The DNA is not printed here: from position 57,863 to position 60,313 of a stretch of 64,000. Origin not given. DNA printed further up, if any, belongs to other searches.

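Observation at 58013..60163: T9SS-exported animal-type heme peroxidase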

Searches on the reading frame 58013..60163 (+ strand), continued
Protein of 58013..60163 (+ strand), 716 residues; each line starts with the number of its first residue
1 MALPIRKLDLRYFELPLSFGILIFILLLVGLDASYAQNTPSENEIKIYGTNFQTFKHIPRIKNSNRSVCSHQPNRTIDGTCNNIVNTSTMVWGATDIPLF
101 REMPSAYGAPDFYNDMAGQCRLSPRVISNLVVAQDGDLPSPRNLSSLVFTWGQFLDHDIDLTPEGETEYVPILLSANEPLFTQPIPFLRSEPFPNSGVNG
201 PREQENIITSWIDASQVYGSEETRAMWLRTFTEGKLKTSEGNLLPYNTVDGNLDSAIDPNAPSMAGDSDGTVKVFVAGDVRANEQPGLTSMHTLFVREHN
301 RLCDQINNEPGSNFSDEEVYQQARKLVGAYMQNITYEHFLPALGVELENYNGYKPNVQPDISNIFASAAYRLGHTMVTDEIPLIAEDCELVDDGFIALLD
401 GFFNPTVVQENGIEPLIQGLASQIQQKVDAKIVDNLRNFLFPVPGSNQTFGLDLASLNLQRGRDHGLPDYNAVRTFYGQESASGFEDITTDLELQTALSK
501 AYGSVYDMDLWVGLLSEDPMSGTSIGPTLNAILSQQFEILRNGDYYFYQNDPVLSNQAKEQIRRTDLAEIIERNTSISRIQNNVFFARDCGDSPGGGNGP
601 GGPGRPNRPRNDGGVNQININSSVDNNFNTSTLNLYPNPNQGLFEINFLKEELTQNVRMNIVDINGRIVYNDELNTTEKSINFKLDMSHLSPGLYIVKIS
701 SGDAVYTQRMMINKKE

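Call 38: search_protein_families(library=pfam, proteins=[L015:10377-11687:+, L001:10277-11356:+], max_evalue=0.001)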
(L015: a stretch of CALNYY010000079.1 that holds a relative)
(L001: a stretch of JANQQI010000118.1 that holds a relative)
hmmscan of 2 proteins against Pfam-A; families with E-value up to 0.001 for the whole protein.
L015:10377-11687:+ (436 aa): 2 families
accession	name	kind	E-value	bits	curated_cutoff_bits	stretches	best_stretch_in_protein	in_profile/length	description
PF03150.19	CCP_MauG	-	8e-42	143.8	25.6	1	119-268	2-142/149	Di-haem cytochrome c peroxidase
PF00034.26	Cytochrom_C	-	6.6e-05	24.6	21.3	0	289-420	3-90/90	Cytochrome c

L001:10277-11356:+ (359 aa): 0 families

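Call 42: predict_structure(alignment_id=A1)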
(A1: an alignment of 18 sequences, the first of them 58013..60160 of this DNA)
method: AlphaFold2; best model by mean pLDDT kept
length: 716 residues; sequences in the alignment: 18
mean_pLDDT: 49.8   pTM: 0.37
mean pLDDT of the five models: 49.8, 48.7, 47.8, 46.0, 43.8
residues with pLDDT >= 90: 2; 70-90: 164; 50-70: 147; < 50: 403
segments of 3 or more residues with pLDDT < 50: 1-7, 36-42, 49-245, 260-272, 274-293, 354-391, 394-409, 411-467, 586-630
pLDDT, mean of each block of 10 residues (from residue 1): 46 69 80 52 48 38 38 32 36 29 33 38 39 37 31 26 29 32 28 34 26 24 30 32 46 55 38 40 38 56 73 63 65 66 64 47 28 28 38 43 41 37 27 28 32 33 46 75 85 76 69 71 68 63 63 76 79 63 45 29 31 26 30 70 79 75 85 78 82 86 79 68
secondary structure, 60 per line:
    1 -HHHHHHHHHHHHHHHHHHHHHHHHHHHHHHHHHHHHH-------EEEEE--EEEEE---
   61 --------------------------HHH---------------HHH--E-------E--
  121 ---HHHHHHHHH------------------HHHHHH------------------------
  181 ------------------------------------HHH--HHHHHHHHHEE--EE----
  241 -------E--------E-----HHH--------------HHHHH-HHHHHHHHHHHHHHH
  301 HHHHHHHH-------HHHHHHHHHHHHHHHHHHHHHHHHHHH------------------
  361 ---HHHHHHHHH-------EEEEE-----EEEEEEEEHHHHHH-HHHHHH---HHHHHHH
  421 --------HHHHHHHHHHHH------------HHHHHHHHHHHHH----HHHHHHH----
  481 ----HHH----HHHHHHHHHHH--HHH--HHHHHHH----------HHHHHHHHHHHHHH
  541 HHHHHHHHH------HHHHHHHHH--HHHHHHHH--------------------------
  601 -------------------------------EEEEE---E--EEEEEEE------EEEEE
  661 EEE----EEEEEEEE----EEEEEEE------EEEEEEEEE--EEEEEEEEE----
elements in order (helices of 4 or more, strands of 3 or more residues): H2-38 E46-50 E53-57 H124-132 H151-156 H222-230 H280-284 H286-308 H316-342 H364-372 E380-384 E390-397 H398-403 H405-410 H414-420 H429-440 H453-465 H470-476 H492-502 H510-516 H527-549 H556-564 H567-574 E632-636 E643-649 E656-663 E668-675 E680-686 E693-701 E704-712
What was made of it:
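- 59915..60148 (+): Type-A T9SS C-terminal sorting domain, aa 635-712. The model shows seven beta-strands between aa 632 and 712 with pLDDT 70-86 (call 42).
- On T9SS type-A cargo: The AlphaFold model has seven strands between aa 632 and 712 with pLDDT 70-86 (call 42).
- The CTD is modelled as a confident seven-strand beta-sandwich (call 42). The AlphaFold model of the catalytic domain is poor (mean pLDDT 49.8, call 42), so the fold rests on sequence homology alone.
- Tried and rejected: Mean pLDDT was 49.8 and only the CTD was usable (call 42).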

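Call 55: search_protein_families(library=pfam, proteins=[L001:8010-10145:+, L006:7782-10070:+, L015:7971-10097:+, P0012, P0003], max_evalue=0.001)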
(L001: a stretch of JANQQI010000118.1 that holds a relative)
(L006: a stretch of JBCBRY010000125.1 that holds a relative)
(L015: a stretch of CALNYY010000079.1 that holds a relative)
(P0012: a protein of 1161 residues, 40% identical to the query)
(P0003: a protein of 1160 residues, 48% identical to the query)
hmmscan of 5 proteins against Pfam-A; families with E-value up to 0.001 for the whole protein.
L001:8010-10145:+ (711 aa): 2 families
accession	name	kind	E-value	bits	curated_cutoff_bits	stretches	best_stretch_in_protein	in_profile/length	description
PF03098.20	An_peroxidase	-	1.7e-134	449.8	25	1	69-577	2-530/530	Animal haem peroxidase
PF18962.6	Por_Secre_tail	-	6e-09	36.5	27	1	635-709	3-74/75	Secretion system C-terminal sorting domain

L006:7782-10070:+ (762 aa): 2 families
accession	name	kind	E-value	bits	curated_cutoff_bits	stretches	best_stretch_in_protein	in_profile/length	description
PF03098.20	An_peroxidase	-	1.8e-142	476.1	25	1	102-610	1-530/530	Animal haem peroxidase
PF18962.6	Por_Secre_tail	-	2.4e-15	57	27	1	685-761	1-75/75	Secretion system C-terminal sorting domain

L015:7971-10097:+ (708 aa): 2 families
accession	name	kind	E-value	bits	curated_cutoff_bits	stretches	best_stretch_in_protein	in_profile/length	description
PF03098.20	An_peroxidase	-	7.5e-146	487.2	25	1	67-575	1-530/530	Animal haem peroxidase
PF18962.6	Por_Secre_tail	-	4.9e-14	52.8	27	1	631-706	1-74/75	Secretion system C-terminal sorting domain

P0012 (1161 aa): 2 families
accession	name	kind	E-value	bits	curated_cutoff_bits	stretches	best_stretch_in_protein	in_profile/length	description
PF03098.20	An_peroxidase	-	1.9e-298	990.8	25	2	552-1062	2-530/530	Animal haem peroxidase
PF18962.6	Por_Secre_tail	-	6.6e-12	46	27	1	1082-1150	1-66/75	Secretion system C-terminal sorting domain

P0003 (1160 aa): 2 families
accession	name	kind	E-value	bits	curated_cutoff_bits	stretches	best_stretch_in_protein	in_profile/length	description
PF03098.20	An_peroxidase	-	1.6e-299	994.4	25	2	552-1062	2-530/530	Animal haem peroxidase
PF18962.6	Por_Secre_tail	-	1.8e-09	38.2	27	1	1082-1150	1-67/75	Secretion system C-terminal sorting domain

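Call 57: find_homologous_proteins(query=P0121, max_evalue=1e-30)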
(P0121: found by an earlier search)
Query P0121 (170 aa): 794 proteins with E <= 1e-30 among 1311 candidates; the best 120 are listed.
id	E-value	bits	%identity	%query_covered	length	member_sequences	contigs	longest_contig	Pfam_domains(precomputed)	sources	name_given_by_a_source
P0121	1.5e-103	361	100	100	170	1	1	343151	PF04545.23,PF04542.21,PF08281.19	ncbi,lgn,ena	-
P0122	2.3e-71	256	71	99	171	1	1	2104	PF04545.23,PF04542.21,PF08281.19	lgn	-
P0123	3.7e-71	256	70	99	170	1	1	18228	PF04545.23,PF04542.21,PF08281.19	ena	-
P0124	4.0e-71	256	68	99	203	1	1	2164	PF04545.23,PF04542.21,PF08281.19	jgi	-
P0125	2.2e-69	250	70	96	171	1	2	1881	PF04545.23,PF04542.21,PF08281.19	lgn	-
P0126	1.5e-68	247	70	96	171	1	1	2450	PF04545.23,PF04542.21,PF08281.19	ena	-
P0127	1.6e-68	247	69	96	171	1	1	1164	PF04545.23,PF04542.21,PF08281.19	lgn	-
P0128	2.1e-68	247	69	99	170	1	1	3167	PF04545.23,PF04542.21,PF08281.19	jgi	-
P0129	3.3e-68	246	67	99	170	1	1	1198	PF04545.23,PF04542.21,PF08281.19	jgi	-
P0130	4.0e-68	246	70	96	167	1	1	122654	PF04545.23,PF04542.21,PF08281.19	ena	-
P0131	4.5e-68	246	67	99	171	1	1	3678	PF04545.23,PF04542.21,PF08281.19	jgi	-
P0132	1.1e-67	244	67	99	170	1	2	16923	PF04545.23,PF04542.21,PF08281.19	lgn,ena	-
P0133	1.5e-67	244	67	99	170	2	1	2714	PF04545.23,PF04542.21,PF08281.19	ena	-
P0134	1.9e-67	244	69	99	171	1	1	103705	PF04545.23,PF04542.21,PF08281.19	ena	-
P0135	2.4e-67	243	67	99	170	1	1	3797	PF04545.23,PF04542.21,PF08281.19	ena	-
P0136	4.6e-67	242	65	99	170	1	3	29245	PF04545.23,PF04542.21,PF08281.19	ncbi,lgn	-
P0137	4.8e-67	242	68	98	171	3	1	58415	PF04545.23,PF04542.21,PF08281.19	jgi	-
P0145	2.0e-66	240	65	98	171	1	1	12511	PF04545.23,PF04542.21,PF08281.19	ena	-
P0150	7.2e-66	239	65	96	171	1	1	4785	PF04545.23,PF04542.21,PF08281.19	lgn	-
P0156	1.8e-65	237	65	96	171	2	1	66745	PF04545.23,PF04542.21,PF08281.19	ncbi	-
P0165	4.0e-65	236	66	96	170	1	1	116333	PF04545.23,PF04542.21,PF08281.19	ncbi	ncbi:MAG: sigma-70 family RNA polymerase sigma factor [Saprospiraceae bacterium]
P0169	7.0e-65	235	64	99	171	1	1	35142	PF04545.23,PF04542.21,PF08281.19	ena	-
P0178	4.3e-64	233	65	96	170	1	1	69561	PF04545.23,PF04542.21,PF08281.19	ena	-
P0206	5.3e-63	229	65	96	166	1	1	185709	PF04545.23,PF04542.21,PF08281.19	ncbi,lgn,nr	ncbi:MAG: sigma-70 family RNA polymerase sigma factor [Bacteroidetes bacterium]|nr:sigma-70 family R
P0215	9.6e-63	228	66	96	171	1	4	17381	PF04545.23,PF04542.21,PF08281.19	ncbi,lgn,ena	-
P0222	2.2e-62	227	62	99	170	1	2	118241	PF04545.23,PF04542.21,PF08281.19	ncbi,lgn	-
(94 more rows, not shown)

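Call 58: find_encoding_contigs(protein=P0136, flank=8000, max_places=1)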
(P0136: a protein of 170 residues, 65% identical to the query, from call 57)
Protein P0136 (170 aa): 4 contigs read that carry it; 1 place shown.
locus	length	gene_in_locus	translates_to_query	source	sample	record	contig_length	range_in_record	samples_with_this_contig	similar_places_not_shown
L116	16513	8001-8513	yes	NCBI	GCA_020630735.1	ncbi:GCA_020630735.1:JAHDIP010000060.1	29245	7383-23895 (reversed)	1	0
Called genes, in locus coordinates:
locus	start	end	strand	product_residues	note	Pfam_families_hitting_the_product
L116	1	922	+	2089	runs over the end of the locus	?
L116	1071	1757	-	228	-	PF10677:DUF2490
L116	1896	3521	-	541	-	PF00916:Sulfate_transp, PF16983:MFS_MOT1 (weak)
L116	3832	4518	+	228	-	PF00440:TetR_N (weak)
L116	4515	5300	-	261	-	PF12412:DUF3667 (weak)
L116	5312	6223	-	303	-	PF02541:Ppx-GppA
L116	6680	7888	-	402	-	PF03150:CCP_MauG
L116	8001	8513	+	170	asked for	PF04542:Sigma70_r2, PF08281:Sigma70_r4_2, PF04545:Sigma70_r4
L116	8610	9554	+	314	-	PF04773:FecR, PF16344:FecR_C (weak)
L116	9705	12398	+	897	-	PF13620:CarboxypepD_reg (weak), PF13715:CarbopepD_reg_2, PF07715:Plug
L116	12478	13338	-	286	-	-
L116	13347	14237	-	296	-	-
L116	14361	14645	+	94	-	-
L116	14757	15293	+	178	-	PF08281:Sigma70_r4_2 (weak)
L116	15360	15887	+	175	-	-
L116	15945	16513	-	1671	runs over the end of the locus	PF01364:Peptidase_C25, PF07705:CARDB (faint), PF13860:FlgD_ig (weak)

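Call 59: find_encoding_contigs(protein=P0137, flank=8000, max_places=1)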
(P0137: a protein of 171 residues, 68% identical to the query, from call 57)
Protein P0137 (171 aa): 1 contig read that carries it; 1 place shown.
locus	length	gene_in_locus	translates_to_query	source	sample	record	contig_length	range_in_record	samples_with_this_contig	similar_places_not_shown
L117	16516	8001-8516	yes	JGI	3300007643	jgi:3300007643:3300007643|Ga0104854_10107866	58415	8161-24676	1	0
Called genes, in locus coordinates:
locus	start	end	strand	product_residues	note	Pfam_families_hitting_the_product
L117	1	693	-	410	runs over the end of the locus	-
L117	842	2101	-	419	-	-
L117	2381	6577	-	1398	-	PF07494:Reg_prop (faint), PF07495:Y_Y_Y, PF00512:HisKA, PF02518:HATPase_c, PF00072:Response_reg, PF00165:HTH_AraC (faint), PF12833:HTH_18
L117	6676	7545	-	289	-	-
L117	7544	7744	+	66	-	-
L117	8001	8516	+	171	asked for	PF04542:Sigma70_r2, PF08281:Sigma70_r4_2, PF04545:Sigma70_r4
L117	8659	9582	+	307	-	PF04773:FecR, PF16344:FecR_C (weak)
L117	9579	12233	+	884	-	PF07660:STN (weak), PF16344:FecR_C (weak), PF13715:CarbopepD_reg_2, PF07715:Plug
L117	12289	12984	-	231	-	PF00027:cNMP_binding, PF13545:HTH_Crp_2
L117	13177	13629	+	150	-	PF04945:YHS (weak)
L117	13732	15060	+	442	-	PF00270:DEAD, PF04851:ResIII, PF00271:Helicase_C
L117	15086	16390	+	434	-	PF25594:GldB_lipo (faint), PF10026:DUF2268 (faint)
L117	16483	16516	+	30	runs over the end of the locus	-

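Call 60: find_encoding_contigs(protein=P0156, flank=8000, max_places=1)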
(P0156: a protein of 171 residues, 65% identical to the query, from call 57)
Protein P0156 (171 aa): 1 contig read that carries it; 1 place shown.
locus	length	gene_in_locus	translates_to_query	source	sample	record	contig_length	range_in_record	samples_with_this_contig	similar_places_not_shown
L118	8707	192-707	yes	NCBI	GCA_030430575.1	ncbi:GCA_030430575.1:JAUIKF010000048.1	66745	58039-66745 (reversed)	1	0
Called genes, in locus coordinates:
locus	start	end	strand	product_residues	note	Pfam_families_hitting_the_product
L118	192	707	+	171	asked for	PF04542:Sigma70_r2, PF08281:Sigma70_r4_2, PF04545:Sigma70_r4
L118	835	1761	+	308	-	PF04773:FecR, PF16344:FecR_C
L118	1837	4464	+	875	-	PF16344:FecR_C, PF13620:CarboxypepD_reg, PF13715:CarbopepD_reg_2, PF07715:Plug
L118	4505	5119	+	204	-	PF13302:Acetyltransf_3, PF00583:Acetyltransf_1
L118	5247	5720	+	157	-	-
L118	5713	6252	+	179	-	-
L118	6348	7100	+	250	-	PF00149:Metallophos, PF12850:Metallophos_2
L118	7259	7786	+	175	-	-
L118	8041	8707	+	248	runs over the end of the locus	PF00583:Acetyltransf_1, PF13673:Acetyltransf_10 (weak), PF13508:Acetyltransf_7, PF08445:FR47 (weak)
